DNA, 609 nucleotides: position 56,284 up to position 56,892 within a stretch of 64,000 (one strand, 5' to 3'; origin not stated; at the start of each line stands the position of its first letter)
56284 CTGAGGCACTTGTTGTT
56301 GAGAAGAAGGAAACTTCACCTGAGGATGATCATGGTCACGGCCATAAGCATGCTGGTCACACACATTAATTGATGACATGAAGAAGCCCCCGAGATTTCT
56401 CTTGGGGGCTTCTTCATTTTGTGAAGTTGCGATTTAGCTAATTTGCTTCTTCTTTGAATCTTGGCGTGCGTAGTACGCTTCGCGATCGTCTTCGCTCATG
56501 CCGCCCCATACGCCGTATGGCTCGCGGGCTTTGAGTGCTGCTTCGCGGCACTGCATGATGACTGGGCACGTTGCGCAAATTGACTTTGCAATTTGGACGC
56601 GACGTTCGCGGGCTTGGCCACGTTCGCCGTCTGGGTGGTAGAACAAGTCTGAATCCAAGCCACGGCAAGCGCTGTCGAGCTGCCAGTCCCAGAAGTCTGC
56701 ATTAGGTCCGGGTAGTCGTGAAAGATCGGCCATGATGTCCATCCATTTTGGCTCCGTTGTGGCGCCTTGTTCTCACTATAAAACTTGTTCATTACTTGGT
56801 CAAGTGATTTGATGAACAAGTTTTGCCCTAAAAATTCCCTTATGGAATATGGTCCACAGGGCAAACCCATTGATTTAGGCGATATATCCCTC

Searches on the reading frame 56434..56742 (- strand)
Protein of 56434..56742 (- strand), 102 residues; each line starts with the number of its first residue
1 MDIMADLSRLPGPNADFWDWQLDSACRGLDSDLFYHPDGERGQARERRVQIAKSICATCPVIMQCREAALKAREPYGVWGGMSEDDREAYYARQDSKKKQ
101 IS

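Call 3: search_protein_families(library=pfam, proteins=[window:56434-56742:-], max_evalue=1)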
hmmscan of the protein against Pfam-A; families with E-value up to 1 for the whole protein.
window:56434-56742:- (102 aa): 1 family
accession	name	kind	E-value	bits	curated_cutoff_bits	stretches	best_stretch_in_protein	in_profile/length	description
PF02467.21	Whib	-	1.3e-23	83.7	23.6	1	20-89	1-64/65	Transcription factor WhiB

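Call 4: search_protein_families(library=ncbifam, proteins=[window:56434-56742:-], max_evalue=1)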
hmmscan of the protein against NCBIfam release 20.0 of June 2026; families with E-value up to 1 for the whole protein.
window:56434-56742:- (102 aa): 0 families

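Call 42: search_solved_structures(query=window:56434-56742:-, max_evalue=0.01)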
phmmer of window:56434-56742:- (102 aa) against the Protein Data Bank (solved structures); distinct sequences matched with E-value up to 0.01: 9.
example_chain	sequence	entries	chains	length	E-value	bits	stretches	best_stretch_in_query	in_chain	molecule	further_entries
8cwr_A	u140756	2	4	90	4.3e-35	123.4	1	8-89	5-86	Redox- and pH-responsive transcriptional regulator WhiB3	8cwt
8cyf_A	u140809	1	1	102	4.7e-35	123.3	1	8-89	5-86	Redox- and pH-responsive transcriptional regulator WhiB3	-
5oay_A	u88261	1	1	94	7.6e-14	55.1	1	18-95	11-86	Transcriptional regulator WhiB1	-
6ono_A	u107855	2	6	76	2.4e-13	53.5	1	19-93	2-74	Transcription regulator WhiB1 | Transcriptional regulator WhiB1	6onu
7kif_Z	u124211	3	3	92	1.7e-08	37.9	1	49-85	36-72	Probable transcriptional regulator WhiB7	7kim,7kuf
7kug_A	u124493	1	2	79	2.7e-08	37.3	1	49-85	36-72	Probable transcriptional regulator WhiB7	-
8dy7_H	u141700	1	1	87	3.1e-08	37.1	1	18-88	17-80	Transcriptional regulator WhiB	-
8dy9_H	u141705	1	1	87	3.5e-08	36.9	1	18-88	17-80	Transcriptional regulator WhiB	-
7f7n_A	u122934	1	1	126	3.1e-07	33.9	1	20-91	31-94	Transcriptional regulator WhiB4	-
